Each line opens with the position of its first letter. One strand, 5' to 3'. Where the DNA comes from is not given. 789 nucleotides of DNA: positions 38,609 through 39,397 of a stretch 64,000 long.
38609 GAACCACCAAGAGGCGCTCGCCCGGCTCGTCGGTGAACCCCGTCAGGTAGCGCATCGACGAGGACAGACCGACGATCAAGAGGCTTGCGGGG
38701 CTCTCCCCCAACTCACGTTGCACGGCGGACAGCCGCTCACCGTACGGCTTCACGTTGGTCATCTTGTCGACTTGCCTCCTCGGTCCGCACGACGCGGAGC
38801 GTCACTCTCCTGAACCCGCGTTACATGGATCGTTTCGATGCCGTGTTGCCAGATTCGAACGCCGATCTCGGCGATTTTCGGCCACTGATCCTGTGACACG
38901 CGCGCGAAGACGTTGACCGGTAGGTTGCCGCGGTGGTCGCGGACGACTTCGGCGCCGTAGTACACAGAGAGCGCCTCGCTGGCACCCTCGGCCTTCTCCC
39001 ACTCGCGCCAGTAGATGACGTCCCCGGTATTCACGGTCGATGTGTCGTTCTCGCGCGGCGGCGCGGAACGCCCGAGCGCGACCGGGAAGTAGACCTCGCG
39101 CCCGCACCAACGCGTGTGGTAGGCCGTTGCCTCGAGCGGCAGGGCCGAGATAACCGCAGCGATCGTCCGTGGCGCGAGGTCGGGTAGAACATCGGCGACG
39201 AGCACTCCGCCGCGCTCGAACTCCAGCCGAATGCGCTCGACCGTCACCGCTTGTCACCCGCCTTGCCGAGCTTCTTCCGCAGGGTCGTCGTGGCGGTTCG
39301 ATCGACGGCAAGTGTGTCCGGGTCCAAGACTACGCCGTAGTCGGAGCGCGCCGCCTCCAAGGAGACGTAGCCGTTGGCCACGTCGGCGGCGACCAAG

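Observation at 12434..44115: A 31 kb island for anaerobic use of Pro/Hyp (collagen-type) peptides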

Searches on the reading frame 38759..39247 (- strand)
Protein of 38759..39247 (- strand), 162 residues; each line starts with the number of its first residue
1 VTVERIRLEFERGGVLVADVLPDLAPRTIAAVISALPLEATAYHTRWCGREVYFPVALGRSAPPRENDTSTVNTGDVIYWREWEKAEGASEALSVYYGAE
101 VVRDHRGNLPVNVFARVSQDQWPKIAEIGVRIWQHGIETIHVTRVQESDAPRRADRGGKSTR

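Call 7: search_protein_families(library=pfam, proteins=[window:38759-39247:-])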
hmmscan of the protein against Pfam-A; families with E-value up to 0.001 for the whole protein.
window:38759-39247:- (162 aa): 2 families
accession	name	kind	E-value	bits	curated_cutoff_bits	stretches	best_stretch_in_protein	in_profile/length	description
PF12903.12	DUF3830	-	3.2e-22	79.5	26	1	15-142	9-141/143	Protein of unknown function (DUF3830)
PF04126.18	Cyclophil_like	-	1e-08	35.5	27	1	5-121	2-105/120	Cyclophilin-like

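Call 8: search_protein_families(library=ncbifam, proteins=[window:38759-39247:-], max_evalue=0.00001)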
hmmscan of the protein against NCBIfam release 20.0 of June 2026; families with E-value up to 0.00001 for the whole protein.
window:38759-39247:- (162 aa): 0 families

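Call 38: find_homologous_proteins(query=window:38759-39247:-, max_evalue=0.00001)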
Query window:38759-39247:- (162 aa): 245 proteins with E <= 0.00001 among 388 candidates; the best 120 are listed.
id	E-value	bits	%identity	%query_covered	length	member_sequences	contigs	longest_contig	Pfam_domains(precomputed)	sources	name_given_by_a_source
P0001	1.0e-103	362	100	100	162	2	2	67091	PF12903.13,PF04126.19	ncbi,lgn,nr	ncbi:MAG: DUF3830 family protein [Candidatus Bipolaricaulota bacterium]|nr:DUF3830 family protein [C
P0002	8.6e-93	327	88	100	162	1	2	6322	PF12903.13,PF04126.19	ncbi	-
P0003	7.6e-91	320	88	99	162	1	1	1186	PF12903.13,PF04126.19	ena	-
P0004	3.5e-87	308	84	100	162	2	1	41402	PF12903.13,PF04126.19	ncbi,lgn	ncbi:MAG: DUF3830 family protein [Thermotogota bacterium]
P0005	1.6e-86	306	85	99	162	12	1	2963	PF12903.13,PF04126.19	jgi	jgi:hypothetical protein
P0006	2.4e-83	296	83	99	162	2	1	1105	PF12903.13,PF04126.19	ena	-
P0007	5.6e-83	295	80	100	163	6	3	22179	PF12903.13,PF04126.19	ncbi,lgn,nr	ncbi:MAG: DUF3830 family protein [Candidatus Bipolaricaulis sp.]|nr:DUF3830 family protein [Candidat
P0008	2.1e-81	290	81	98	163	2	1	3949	PF12903.13,PF04126.19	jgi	-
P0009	8.3e-81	288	84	93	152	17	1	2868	PF12903.13,PF04126.19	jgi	jgi:hypothetical protein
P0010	3.5e-79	282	81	99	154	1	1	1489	PF12903.13,PF04126.19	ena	-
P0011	3.8e-68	246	74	94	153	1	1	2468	PF12903.13,PF04126.19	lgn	-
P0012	1.1e-61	225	66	88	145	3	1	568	PF12903.13,PF04126.19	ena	-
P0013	8.9e-60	219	65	88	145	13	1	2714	PF12903.13,PF04126.19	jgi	jgi:hypothetical protein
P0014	9.6e-60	219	64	90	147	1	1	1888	PF12903.13,PF04126.19,PF18050.7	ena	-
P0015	1.5e-59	219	64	90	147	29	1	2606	PF12903.13,PF04126.19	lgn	-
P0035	3.0e-57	211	69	85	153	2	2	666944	PF12903.13,PF04126.19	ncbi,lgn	-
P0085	7.6e-54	200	60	87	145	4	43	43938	PF12903.13,PF04126.19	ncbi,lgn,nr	ncbi:MAG: DUF3830 family protein [Chloroflexi bacterium]|nr:DUF3830 family protein [Chloroflexota ba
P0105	1.4e-52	196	60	90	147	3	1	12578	PF12903.13,PF04126.19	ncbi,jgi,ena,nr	ncbi:MAG: hypothetical protein APU95_04520 [Hadesarchaea archaeon YNP_N21]|jgi:hypothetical protein|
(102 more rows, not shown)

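Call 39: find_encoding_contigs(protein=P0105, flank=10000, max_places=1)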
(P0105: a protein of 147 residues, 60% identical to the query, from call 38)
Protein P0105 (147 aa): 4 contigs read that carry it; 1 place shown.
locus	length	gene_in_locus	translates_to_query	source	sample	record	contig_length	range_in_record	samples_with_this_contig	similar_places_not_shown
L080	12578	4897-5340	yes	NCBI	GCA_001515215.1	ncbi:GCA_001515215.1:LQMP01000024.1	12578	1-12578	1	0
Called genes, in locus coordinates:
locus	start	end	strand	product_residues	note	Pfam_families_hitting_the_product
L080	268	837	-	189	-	PF01381:HTH_3, PF12844:HTH_19, PF13443:HTH_26 (weak), PF13560:HTH_31, PF02311:AraC_binding (weak), PF07883:Cupin_2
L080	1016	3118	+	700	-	PF05378:Hydant_A_N, PF01968:Hydantoinase_A, PF19278:Hydant_A_C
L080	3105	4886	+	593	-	PF02538:Hydantoinase_B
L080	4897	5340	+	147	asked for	PF04126:Cyclophil_like, PF12903:DUF3830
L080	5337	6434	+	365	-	PF01321:Creatinase_N, PF00557:Peptidase_M24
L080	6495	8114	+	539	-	PF00496:SBP_bac_5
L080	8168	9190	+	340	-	PF19300:BPD_transp_1_N, PF00528:BPD_transp_1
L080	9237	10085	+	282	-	PF12911:OppC_N, PF00528:BPD_transp_1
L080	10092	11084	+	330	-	PF00005:ABC_tran, PF13304:AAA_21 (weak), PF08352:oligo_HPY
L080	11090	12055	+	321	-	PF00005:ABC_tran, PF02463:SMC_N, PF13304:AAA_21 (weak), PF08352:oligo_HPY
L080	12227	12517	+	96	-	-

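Call 40: find_encoding_contigs(protein=P0085, flank=10000, max_places=2)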
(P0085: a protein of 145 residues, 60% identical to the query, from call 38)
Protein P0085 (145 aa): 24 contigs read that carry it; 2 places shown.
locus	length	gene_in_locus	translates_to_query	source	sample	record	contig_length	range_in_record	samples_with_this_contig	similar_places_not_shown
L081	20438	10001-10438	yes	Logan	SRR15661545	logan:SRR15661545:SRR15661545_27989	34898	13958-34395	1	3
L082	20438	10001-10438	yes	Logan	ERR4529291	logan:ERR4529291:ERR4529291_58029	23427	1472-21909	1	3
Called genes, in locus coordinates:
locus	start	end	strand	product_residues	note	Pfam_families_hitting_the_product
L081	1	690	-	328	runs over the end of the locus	PF02653:BPD_transp_2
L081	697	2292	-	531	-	PF00005:ABC_tran, PF13304:AAA_21 (faint), PF00005:ABC_tran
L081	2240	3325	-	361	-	PF13407:Peripla_BP_4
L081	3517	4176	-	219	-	PF00072:Response_reg, PF00196:GerE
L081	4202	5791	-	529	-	PF00989:PAS (weak), PF08448:PAS_4, PF01590:GAF, PF13185:GAF_2, PF13492:GAF_3, PF07730:HisKA_3, PF13581:HATPase_c_2, PF02518:HATPase_c, +1 more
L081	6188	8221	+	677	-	PF05378:Hydant_A_N, PF01968:Hydantoinase_A, PF19278:Hydant_A_C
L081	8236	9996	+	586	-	PF02538:Hydantoinase_B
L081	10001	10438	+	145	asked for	PF04126:Cyclophil_like (weak), PF12903:DUF3830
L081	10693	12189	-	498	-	PF00370:FGGY_N, PF02782:FGGY_C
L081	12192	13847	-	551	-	PF02952:Fucose_iso_C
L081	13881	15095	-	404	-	PF07969:Amidohydro_3 (weak), PF01979:Amidohydro_1, PF07969:Amidohydro_3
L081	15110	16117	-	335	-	PF00005:ABC_tran, PF13401:AAA_22 (faint), PF08352:oligo_HPY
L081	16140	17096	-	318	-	PF00005:ABC_tran, PF13304:AAA_21 (faint), PF08352:oligo_HPY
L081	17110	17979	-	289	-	PF00528:BPD_transp_1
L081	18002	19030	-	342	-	PF19300:BPD_transp_1_N, PF00528:BPD_transp_1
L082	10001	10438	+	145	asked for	PF04126:Cyclophil_like (weak), PF12903:DUF3830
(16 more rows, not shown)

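Call 41: find_encoding_contigs(protein=P0035, flank=10000, max_places=1)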
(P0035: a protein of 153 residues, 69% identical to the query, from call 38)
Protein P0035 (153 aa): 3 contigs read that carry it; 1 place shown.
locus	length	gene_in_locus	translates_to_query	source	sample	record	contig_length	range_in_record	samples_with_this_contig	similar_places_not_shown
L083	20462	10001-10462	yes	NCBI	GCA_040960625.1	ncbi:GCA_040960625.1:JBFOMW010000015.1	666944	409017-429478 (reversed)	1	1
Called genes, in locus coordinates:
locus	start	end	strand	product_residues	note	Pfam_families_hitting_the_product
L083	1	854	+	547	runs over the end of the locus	PF03063:Prismane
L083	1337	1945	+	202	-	PF04055:Radical_SAM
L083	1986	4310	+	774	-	PF02901:PFL-like, PF01228:Gly_radical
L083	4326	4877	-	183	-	PF02311:AraC_binding, PF07883:Cupin_2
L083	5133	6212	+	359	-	PF13443:HTH_26, PF13560:HTH_31, PF01381:HTH_3, PF05899:Cupin_3 (faint), PF02311:AraC_binding (weak), PF07883:Cupin_2, PF07883:Cupin_2, PF02311:AraC_binding (weak), +1 more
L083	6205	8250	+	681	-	PF05378:Hydant_A_N, PF01968:Hydantoinase_A, PF19278:Hydant_A_C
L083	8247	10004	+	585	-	PF02538:Hydantoinase_B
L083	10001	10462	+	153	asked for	PF04126:Cyclophil_like, PF12903:DUF3830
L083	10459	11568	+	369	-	PF01321:Creatinase_N, PF00557:Peptidase_M24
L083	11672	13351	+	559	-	PF00496:SBP_bac_5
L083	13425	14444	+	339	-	PF19300:BPD_transp_1_N, PF00528:BPD_transp_1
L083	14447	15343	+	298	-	PF12911:OppC_N, PF00528:BPD_transp_1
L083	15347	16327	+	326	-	PF00005:ABC_tran, PF13304:AAA_21 (faint), PF08352:oligo_HPY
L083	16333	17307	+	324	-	PF00005:ABC_tran, PF02463:SMC_N (weak), PF13304:AAA_21 (weak), PF08352:oligo_HPY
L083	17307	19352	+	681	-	PF05378:Hydant_A_N, PF01968:Hydantoinase_A, PF19278:Hydant_A_C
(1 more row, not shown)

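Call 51: find_related_loci(query=A2, collection=metagenome_contigs, flank=10000)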
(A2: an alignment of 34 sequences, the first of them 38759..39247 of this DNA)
Query A2 (162 aa) in metagenome_contigs; peptide patterns used: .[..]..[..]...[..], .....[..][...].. (x = any residue, [..] = any of these).
142 stretches matched a pattern; 122 encode a relative of the query (tblastn E <= 1e-3); the best 80 are kept; 80 distinct loci.
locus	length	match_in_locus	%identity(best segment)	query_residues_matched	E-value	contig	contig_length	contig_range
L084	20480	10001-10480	86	1-160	2e-89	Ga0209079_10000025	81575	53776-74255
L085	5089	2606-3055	87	1-150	9e-87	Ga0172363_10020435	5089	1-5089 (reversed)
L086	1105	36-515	82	1-160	1e-92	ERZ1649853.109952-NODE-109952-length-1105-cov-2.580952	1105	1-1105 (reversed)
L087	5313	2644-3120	81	4-162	1e-83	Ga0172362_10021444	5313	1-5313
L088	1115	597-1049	84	1-151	6e-90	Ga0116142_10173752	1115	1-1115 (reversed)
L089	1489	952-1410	80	1-161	2e-87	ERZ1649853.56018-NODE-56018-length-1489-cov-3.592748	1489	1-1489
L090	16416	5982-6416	63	1-146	6e-62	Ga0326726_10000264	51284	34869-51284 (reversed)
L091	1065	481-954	57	5-160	1e-65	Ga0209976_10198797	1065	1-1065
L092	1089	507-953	63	4-153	3e-65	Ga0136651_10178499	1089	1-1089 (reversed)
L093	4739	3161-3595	63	3-148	4e-61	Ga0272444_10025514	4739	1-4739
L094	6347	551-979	67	6-148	9e-61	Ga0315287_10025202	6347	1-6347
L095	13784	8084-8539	61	1-153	1e-60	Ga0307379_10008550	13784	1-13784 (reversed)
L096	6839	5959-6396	62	1-147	1e-60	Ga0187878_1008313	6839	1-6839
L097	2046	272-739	61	1-156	5e-62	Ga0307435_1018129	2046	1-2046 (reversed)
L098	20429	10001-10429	63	6-149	1e-59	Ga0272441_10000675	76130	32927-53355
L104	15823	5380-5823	60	1-149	4e-58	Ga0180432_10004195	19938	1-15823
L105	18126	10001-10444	60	1-149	4e-58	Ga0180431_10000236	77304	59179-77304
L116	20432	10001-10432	60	5-149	4e-57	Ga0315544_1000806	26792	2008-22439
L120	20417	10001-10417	61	3-142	2e-56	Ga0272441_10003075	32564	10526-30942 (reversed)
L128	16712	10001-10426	57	5-146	4e-55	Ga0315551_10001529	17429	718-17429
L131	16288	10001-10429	57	5-147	2e-54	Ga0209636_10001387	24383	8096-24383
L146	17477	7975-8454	55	5-162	7e-53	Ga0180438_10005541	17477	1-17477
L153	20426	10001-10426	60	6-148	2e-52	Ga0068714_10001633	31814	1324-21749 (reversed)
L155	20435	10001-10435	58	6-150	3e-52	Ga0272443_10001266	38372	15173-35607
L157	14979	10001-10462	53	5-158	1e-51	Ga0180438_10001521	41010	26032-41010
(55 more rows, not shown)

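Call 55: predict_structure(alignment_id=A2)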
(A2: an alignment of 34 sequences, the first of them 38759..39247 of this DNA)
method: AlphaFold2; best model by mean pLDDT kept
length: 162 residues; sequences in the alignment: 34
mean_pLDDT: 90.0   pTM: 0.84
mean pLDDT of the five models: 90.0, 89.8, 88.7, 88.4, 87.9
residues with pLDDT >= 90: 116; 70-90: 30; 50-70: 15; < 50: 1
segments of 3 or more residues with pLDDT < 50: none
pLDDT, mean of each block of 10 residues (from residue 1): 89 97 96 97 86 94 92 96 88 93 87 97 97 96 83 56 73
secondary structure, 60 per line:
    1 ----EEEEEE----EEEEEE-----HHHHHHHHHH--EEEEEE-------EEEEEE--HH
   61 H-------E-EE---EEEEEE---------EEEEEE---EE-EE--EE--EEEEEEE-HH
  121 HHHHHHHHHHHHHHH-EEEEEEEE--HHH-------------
elements in order: E5-10 E15-20 H26-35 E38-43 E51-56 E76-81 E91-96 E111-117 H119-135 E137-144

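Call 58: fold_search(model_id=the predicted structure, library=pdb)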
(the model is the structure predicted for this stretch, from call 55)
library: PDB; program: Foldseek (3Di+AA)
matches with E <= 10: 714; with E <= 0.001: 41
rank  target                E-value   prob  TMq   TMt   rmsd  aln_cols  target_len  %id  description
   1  3kop_C                2.2e-10  1.00  0.79  0.78   4.1       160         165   30  Crystal structure of Protein with a cyclophilin-like fold (YP_831253.1) from Arthrobacter sp. FB24 at 1.90 A resolutio (released 2009-11-24)
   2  3kop_A                2.8e-10  1.00  0.77  0.78   3.4       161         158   29  Crystal structure of Protein with a cyclophilin-like fold (YP_831253.1) from Arthrobacter sp. FB24 at 1.90 A resolutio (released 2009-11-24)
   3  3kop_F                3.0e-10  1.00  0.77  0.74   2.6       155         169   31  Crystal structure of Protein with a cyclophilin-like fold (YP_831253.1) from Arthrobacter sp. FB24 at 1.90 A resolutio (released 2009-11-24)
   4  3kop_D                4.1e-10  1.00  0.79  0.80   4.1       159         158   30  Crystal structure of Protein with a cyclophilin-like fold (YP_831253.1) from Arthrobacter sp. FB24 at 1.90 A resolutio (released 2009-11-24)
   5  3kop_B                6.0e-10  1.00  0.71  0.74   4.2       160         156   27  Crystal structure of Protein with a cyclophilin-like fold (YP_831253.1) from Arthrobacter sp. FB24 at 1.90 A resolutio (released 2009-11-24)
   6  3kop_E                9.7e-10  1.00  0.76  0.75   3.8       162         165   30  Crystal structure of Protein with a cyclophilin-like fold (YP_831253.1) from Arthrobacter sp. FB24 at 1.90 A resolutio (released 2009-11-24)
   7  9k0a_B                1.4e-07  1.00  0.69  0.41   3.1       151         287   20  Structure of Pictet-Spenglerases KslB in complex with product (released 2025-06-18)
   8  9ns6_C                1.7e-07  1.00  0.66  0.39   3.4       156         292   19  KslB apoenzyme (released 2025-04-23)
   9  9k0b_A                2.4e-07  1.00  0.67  0.40   3.3       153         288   20  Structure of Pictet-Spenglerases KslB in complex with L-Trp (released 2025-06-18)
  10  9ns6_A                2.6e-07  1.00  0.69  0.40   3.1       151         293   20  KslB apoenzyme (released 2025-04-23)
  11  9nss_C                2.7e-07  1.00  0.69  0.39   2.9       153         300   19  Bacterial Pictet-Spenglerase KslB in complex with L-Trp alternative binding mode (released 2025-04-23)
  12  9nsc_C                2.7e-07  1.00  0.66  0.38   3.4       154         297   19  Bacterial Pictet-Spenglerase KslB in complex with L-Trp (released 2025-04-23)
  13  9nss_A                2.9e-07  1.00  0.68  0.38   3.0       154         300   20  Bacterial Pictet-Spenglerase KslB in complex with L-Trp alternative binding mode (released 2025-04-23)
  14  9nst_C                3.5e-07  1.00  0.70  0.41   2.8       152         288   20  Bacterial Pictet-Spenglerase KslB in complex with product of L-Trp and a-ketoglutaric acid (released 2025-04-23)
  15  9nst_B                4.1e-07  1.00  0.70  0.39   2.8       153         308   20  Bacterial Pictet-Spenglerase KslB in complex with product of L-Trp and a-ketoglutaric acid (released 2025-04-23)
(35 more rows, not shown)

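Call 76: search_protein_families(library=pfam, proteins=[L116:10440-12404:+, L104:5823-7784:+, L090:6975-8015:+, L090:9830-10828:+, L131:2-1228:+, L131:1221-2432:+, L095:913-2055:+, L128:8524-9903:+, L090:14216-15073:+, L146:9523-10371:-], max_evalue=0.00001)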
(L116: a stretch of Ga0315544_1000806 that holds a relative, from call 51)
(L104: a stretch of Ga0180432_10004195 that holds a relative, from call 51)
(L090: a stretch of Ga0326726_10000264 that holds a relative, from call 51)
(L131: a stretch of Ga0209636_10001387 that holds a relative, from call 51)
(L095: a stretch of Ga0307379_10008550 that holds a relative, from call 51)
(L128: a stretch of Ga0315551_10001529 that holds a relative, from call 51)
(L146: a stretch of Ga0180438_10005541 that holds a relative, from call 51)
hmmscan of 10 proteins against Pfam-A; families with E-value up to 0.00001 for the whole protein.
L116:10440-12404:+ (655 aa): 2 families
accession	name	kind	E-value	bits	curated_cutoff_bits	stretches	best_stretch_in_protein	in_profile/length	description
PF01314.23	AFOR_C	-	1.6e-88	297.9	27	1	248-639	2-382/385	Aldehyde ferredoxin oxidoreductase, domains 2 & 3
PF02730.20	AFOR_N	-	3.5e-44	151.4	29.8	1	37-230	2-196/199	Aldehyde ferredoxin oxidoreductase, N-terminal domain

L104:5823-7784:+ (654 aa): 2 families
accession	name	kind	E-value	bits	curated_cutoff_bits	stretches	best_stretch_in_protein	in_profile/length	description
PF01314.23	AFOR_C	-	1.6e-87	294.6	27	1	247-634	2-378/385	Aldehyde ferredoxin oxidoreductase, domains 2 & 3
PF02730.20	AFOR_N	-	4.8e-45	154.2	29.8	1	36-229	2-196/199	Aldehyde ferredoxin oxidoreductase, N-terminal domain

L090:6975-8015:+ (347 aa): 1 family
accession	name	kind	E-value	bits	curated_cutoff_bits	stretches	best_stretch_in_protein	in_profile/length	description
PF00248.27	Aldo_ket_red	-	7.8e-71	239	24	1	17-314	1-290/291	Aldo/keto reductase family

L090:9830-10828:+ (333 aa): 1 family
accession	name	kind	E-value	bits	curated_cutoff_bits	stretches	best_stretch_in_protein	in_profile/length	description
PF01619.24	Pro_dh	-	4.6e-35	122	27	1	56-323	2-273/278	Proline dehydrogenase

L131:2-1228:+ (409 aa): 2 families
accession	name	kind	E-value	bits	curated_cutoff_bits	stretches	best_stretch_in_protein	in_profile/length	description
PF04324.20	Fer2_BFD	-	6.6e-12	46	26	1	326-374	1-46/50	BFD-like [2Fe-2S] binding domain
PF13187.11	Fer4_9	-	7.3e-06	26.4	27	0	182-224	5-49/52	4Fe-4S dicluster domain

L131:1221-2432:+ (404 aa): 3 families
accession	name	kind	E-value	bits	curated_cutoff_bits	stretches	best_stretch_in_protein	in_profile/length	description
PF01266.30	DAO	-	6.8e-61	207.2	27.9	1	22-373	1-353/353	FAD dependent oxidoreductase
PF00890.30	FAD_binding_2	-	6.3e-06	26.1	20.4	0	22-73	1-51/414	FAD binding domain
PF03486.20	HI0933_like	-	9.4e-06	25.7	50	0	22-81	2-62/244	HI0933-like protein Rossmann domain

L095:913-2055:+ (381 aa): 2 families
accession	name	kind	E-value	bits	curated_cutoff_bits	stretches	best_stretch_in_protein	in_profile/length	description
PF20906.3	S-Me-THD_C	-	4.2e-61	206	27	1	182-373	3-190/190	S-Me-THD-like, C-terminal domain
PF06032.18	S-Me-THD_N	-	2.3e-51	174.4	27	1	23-178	2-157/158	S-Me-THD-like, N-terminal domain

L128:8524-9903:+ (460 aa): 1 family
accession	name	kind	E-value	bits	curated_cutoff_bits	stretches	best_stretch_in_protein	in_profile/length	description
PF02133.21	Transp_cyt_pur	-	8.8e-23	81.2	23.5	1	18-395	1-416/440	Permease for cytosine/purines, uracil, thiamine, allantoin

L090:14216-15073:+ (286 aa): 0 families

L146:9523-10371:- (283 aa): 1 family
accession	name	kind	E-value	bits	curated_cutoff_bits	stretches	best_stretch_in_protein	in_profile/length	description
PF01026.27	TatD_DNase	-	3e-68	230.4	27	1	20-279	1-252/253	TatD related DNase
